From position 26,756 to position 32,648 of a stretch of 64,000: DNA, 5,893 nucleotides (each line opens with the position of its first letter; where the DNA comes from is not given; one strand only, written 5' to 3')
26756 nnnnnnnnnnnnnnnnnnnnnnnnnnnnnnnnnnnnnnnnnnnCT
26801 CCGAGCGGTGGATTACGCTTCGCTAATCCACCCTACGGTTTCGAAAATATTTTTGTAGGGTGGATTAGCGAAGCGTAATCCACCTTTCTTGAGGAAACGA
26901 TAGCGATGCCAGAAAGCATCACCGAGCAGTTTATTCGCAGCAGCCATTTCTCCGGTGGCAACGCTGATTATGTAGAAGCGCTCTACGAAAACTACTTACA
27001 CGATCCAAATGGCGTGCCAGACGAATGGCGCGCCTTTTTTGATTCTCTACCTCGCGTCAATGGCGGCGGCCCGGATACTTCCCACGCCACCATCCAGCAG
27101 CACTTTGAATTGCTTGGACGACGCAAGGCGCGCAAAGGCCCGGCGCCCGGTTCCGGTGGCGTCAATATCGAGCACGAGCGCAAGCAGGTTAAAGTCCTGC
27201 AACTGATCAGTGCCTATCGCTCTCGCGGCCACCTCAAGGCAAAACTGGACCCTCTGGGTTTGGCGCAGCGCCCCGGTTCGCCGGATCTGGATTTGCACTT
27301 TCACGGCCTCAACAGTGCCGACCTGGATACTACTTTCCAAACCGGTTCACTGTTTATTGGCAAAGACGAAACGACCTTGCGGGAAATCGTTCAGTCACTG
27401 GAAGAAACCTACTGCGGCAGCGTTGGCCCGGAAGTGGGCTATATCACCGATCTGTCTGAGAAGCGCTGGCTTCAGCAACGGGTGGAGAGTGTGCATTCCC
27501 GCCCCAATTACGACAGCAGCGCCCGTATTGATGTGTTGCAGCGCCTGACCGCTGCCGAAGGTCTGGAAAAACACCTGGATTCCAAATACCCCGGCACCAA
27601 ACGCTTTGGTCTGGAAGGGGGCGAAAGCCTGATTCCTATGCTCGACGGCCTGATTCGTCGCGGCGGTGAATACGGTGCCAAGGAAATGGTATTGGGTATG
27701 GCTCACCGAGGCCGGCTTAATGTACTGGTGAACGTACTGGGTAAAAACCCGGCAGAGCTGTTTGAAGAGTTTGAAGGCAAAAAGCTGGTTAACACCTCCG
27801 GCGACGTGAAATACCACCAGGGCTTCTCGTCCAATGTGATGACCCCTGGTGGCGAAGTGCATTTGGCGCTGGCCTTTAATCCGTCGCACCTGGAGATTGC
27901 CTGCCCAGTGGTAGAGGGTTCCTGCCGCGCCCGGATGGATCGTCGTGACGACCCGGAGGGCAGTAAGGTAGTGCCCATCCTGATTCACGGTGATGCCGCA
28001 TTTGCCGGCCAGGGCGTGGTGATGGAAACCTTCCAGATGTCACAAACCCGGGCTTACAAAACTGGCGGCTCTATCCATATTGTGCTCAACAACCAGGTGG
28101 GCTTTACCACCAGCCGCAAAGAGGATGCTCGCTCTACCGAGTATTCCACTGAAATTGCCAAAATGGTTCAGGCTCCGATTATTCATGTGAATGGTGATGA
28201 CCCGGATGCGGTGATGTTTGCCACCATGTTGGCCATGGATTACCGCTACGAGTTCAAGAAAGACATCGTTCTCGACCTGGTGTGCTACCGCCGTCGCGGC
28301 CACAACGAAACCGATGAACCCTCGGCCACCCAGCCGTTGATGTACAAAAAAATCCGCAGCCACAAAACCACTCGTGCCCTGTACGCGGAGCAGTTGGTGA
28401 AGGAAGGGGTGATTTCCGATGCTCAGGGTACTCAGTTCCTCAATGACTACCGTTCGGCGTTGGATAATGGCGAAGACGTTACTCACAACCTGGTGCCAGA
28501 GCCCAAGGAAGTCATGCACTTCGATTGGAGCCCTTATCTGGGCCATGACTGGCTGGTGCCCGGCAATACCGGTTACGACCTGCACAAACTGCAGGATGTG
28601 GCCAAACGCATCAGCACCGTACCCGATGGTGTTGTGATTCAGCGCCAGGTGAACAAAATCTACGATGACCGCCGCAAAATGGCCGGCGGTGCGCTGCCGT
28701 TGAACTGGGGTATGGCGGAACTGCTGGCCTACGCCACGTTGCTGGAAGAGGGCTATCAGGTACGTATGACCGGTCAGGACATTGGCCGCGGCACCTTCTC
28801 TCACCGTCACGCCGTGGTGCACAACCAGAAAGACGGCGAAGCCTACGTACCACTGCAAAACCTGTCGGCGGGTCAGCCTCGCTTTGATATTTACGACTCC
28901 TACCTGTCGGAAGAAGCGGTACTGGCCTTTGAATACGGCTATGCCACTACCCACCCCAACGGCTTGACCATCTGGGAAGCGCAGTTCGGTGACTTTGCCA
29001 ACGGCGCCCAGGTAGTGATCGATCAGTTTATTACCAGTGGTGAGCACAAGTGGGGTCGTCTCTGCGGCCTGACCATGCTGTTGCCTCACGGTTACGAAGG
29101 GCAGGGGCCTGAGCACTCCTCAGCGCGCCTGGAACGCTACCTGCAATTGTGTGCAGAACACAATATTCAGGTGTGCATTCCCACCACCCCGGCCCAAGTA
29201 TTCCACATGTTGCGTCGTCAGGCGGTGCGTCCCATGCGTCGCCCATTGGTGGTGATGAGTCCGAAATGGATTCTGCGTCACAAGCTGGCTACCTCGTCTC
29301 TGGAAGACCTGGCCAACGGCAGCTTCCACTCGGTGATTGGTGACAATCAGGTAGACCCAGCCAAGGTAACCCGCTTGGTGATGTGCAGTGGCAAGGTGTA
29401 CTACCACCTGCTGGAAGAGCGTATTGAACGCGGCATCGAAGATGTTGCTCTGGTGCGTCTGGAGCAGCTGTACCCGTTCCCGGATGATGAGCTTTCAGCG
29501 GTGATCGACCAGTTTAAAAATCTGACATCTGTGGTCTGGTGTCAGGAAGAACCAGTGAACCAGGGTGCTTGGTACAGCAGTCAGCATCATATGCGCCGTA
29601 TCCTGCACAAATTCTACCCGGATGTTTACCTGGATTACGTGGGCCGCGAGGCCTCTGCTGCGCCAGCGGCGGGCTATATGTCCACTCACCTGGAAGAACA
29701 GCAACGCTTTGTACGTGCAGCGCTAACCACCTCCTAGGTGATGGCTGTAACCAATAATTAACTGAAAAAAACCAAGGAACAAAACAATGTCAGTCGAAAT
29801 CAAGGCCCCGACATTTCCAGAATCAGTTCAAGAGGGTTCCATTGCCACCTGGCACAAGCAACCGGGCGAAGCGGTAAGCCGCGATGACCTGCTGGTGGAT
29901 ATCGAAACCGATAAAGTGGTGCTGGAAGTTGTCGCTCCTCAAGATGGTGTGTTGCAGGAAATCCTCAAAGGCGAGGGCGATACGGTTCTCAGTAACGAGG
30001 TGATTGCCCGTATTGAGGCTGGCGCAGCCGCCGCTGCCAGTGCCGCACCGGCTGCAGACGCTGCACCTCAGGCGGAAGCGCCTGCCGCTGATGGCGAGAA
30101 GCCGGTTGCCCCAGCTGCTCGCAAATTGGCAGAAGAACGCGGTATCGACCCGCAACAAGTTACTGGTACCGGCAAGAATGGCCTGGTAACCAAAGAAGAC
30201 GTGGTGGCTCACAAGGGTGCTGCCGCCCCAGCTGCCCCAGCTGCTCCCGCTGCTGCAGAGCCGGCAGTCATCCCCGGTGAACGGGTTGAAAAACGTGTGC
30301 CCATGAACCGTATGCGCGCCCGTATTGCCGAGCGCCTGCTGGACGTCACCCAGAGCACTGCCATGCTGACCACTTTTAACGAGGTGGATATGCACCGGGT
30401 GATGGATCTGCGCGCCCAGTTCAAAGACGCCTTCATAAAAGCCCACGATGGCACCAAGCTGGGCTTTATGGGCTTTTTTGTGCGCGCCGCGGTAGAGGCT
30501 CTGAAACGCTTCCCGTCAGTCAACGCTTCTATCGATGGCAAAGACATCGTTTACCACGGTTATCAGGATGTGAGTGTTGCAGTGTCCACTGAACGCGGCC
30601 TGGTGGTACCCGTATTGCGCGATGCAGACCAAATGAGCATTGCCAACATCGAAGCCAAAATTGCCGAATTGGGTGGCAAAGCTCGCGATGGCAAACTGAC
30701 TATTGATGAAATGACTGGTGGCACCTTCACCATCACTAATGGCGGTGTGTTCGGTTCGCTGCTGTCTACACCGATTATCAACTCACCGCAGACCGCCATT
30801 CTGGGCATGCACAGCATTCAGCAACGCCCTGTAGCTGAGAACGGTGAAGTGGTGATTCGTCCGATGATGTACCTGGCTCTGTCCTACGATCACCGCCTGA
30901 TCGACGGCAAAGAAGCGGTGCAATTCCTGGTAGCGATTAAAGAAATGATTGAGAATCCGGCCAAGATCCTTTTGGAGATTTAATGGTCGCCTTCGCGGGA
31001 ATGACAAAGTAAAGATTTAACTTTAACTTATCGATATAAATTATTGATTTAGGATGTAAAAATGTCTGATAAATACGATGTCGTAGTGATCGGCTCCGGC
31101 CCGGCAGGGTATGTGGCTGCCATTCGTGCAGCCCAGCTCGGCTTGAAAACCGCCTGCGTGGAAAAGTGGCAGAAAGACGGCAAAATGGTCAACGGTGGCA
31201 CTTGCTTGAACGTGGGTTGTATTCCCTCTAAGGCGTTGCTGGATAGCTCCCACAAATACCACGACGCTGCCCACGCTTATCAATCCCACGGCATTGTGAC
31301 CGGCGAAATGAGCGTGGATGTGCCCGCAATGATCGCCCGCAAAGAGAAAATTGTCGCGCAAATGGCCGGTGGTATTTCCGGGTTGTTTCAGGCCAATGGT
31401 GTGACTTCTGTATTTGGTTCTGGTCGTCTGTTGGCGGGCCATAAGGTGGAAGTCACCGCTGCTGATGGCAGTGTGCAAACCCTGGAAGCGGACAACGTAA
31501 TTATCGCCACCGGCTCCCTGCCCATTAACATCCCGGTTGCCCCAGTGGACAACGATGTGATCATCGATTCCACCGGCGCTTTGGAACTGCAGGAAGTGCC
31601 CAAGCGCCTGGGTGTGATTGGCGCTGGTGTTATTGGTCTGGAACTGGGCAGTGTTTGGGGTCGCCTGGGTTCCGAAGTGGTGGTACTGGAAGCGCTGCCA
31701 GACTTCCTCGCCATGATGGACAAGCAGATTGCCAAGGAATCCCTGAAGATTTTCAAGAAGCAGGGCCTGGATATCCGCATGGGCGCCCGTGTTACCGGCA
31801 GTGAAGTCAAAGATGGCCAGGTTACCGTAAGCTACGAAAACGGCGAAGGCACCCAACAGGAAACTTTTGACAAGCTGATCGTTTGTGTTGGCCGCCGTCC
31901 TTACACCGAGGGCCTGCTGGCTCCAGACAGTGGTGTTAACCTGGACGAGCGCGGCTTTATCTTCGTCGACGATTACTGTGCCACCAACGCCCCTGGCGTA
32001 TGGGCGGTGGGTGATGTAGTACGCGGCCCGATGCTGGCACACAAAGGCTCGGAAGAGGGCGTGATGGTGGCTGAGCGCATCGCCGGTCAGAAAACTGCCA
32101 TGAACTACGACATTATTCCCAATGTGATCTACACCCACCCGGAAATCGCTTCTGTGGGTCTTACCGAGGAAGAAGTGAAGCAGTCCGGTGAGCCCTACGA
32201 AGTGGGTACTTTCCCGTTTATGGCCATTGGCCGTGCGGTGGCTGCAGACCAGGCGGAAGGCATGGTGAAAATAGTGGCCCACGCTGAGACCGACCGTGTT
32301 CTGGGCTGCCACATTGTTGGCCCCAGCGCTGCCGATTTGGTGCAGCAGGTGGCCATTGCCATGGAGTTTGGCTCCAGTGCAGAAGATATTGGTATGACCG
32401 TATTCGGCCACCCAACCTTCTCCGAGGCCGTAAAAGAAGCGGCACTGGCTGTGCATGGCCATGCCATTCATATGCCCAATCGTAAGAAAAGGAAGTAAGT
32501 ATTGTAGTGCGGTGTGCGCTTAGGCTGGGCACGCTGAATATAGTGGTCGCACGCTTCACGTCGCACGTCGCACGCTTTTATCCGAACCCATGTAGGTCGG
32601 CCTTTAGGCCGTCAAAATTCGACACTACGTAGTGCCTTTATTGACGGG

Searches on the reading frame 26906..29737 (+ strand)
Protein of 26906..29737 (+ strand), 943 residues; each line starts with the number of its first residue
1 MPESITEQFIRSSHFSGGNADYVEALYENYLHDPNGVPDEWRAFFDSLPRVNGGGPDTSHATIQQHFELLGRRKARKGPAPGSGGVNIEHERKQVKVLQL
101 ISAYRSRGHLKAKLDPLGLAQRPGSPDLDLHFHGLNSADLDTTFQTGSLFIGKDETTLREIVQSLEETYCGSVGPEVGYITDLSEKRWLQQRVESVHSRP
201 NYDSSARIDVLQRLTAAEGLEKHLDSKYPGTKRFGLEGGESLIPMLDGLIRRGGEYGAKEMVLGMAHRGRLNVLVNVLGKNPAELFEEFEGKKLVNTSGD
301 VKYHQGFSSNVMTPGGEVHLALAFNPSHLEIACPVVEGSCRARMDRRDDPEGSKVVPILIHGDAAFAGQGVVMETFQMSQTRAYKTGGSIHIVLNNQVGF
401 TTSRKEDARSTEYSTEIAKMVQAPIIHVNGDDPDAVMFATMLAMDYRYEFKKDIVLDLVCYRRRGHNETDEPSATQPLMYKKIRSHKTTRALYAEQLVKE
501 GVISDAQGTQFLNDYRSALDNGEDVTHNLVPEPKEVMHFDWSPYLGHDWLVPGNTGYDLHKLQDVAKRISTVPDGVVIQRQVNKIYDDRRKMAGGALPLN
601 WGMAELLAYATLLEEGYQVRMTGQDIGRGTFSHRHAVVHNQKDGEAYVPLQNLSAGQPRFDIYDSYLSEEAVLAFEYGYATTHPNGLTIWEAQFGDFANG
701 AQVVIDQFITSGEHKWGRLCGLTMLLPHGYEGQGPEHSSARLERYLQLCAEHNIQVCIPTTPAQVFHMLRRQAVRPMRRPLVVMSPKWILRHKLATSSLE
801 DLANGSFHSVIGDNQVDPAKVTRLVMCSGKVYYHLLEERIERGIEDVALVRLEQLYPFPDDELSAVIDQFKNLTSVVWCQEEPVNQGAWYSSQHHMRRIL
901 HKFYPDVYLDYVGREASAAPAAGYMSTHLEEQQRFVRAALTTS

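Call 8: search_protein_families(library=pfam, proteins=[window:26906-29737:+])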
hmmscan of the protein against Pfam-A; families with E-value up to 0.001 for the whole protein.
window:26906-29737:+ (943 aa): 4 families
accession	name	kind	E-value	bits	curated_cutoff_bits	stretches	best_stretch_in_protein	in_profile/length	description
PF00676.26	E1_dh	-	2.2e-50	171.7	22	1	219-517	8-282/300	Dehydrogenase E1 component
PF16870.10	OxoGdeHyase_C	-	2.5e-50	170.6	27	1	796-940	1-151/151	2-oxoglutarate dehydrogenase C-terminal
PF02779.29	Transket_pyr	-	4.5e-49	166.9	27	1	599-790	3-172/174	Transketolase, pyrimidine binding domain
PF16078.10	2-oxogl_dehyd_N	-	3.1e-16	59.1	27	1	12-51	1-40/41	2-oxoglutarate dehydrogenase N-terminus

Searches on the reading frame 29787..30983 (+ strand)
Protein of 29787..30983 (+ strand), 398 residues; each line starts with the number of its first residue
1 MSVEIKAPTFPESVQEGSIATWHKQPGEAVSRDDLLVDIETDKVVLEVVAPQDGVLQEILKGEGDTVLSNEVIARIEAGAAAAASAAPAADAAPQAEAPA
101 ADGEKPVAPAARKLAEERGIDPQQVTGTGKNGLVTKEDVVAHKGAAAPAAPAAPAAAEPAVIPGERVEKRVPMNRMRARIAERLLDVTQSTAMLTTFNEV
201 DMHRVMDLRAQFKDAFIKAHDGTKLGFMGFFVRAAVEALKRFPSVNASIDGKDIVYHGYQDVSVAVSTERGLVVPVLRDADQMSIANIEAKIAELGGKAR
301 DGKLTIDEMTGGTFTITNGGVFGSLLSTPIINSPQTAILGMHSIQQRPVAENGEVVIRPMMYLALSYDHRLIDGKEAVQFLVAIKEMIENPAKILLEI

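Call 8: search_protein_families(library=pfam, proteins=[window:29787-30983:+])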
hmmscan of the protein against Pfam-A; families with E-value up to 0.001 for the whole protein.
window:29787-30983:+ (398 aa): 3 families
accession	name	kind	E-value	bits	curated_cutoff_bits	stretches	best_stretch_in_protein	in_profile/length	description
PF00198.28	2-oxoacid_dh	-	5.2e-87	291.6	23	1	168-396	4-232/232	2-oxoacid dehydrogenases acyltransferase (catalytic domain)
PF00364.28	Biotin_lipoyl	-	1.4e-18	66.9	22.1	1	4-76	2-73/73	Biotin-requiring enzyme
PF02817.22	E3_binding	-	5.6e-14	52.5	23.7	1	108-139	4-35/36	e3 binding domain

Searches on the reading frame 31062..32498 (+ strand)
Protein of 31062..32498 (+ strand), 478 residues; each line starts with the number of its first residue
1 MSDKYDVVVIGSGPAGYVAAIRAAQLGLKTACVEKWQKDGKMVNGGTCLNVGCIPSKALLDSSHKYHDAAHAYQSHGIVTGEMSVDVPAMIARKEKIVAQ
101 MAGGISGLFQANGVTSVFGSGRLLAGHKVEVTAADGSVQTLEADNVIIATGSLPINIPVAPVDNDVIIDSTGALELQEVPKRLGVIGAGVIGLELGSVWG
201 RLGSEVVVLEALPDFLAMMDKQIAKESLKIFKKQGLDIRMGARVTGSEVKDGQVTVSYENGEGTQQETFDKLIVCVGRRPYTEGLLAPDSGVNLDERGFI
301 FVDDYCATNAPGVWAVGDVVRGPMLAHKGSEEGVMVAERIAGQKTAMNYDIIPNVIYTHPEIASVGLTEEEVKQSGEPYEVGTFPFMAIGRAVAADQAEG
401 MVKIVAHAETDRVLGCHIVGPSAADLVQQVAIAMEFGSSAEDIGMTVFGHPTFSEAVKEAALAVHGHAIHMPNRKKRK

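Call 8: search_protein_families(library=pfam, proteins=[window:31062-32498:+])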
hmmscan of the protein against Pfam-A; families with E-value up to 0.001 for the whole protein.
window:31062-32498:+ (478 aa): 12 families
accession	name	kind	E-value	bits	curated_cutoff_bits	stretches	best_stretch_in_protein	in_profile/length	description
PF07992.20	Pyr_redox_2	-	6.9e-74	249.3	26.1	1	5-333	1-291/291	Pyridine nucleotide-disulphide oxidoreductase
PF02852.28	Pyr_redox_dim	-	4.6e-41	139.9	25.3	1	352-461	1-110/110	Pyridine nucleotide-disulphide oxidoreductase, dimerisation domain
PF00070.33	Pyr_redox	-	2.9e-19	69.8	22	1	182-258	1-79/82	Pyridine nucleotide-disulphide oxidoreductase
PF13738.12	Pyr_redox_3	-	6.9e-09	35.8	30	1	137-317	119-305/305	Pyridine nucleotide-disulphide oxidoreductase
PF00890.30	FAD_binding_2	-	1.4e-08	34.8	20.4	1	6-38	1-33/414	FAD binding domain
PF01134.28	GIDA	-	7.9e-08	32.2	22.1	1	6-85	1-72/391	Glucose inhibited division protein A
PF01494.25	FAD_binding_3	-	3.2e-07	30.3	22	1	4-41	1-38/349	FAD binding domain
PF03486.20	HI0933_like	-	3.7e-07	30.3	50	1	6-100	2-104/244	HI0933-like protein Rossmann domain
PF12831.13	FAD_oxidored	-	2.2e-06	27.7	27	1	6-37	1-32/416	FAD dependent oxidoreductase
PF13450.12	NAD_binding_8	-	6.7e-05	23.5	21.9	0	9-35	1-27/68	NAD(P)-binding Rossmann-like domain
PF01262.27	AlaDh_PNT_C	-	0.00017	21.6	23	0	181-237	29-85/214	Alanine dehydrogenase/PNT, C-terminal domain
PF01266.30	DAO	-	0.00021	21.3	27.9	0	6-36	1-31/353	FAD dependent oxidoreductase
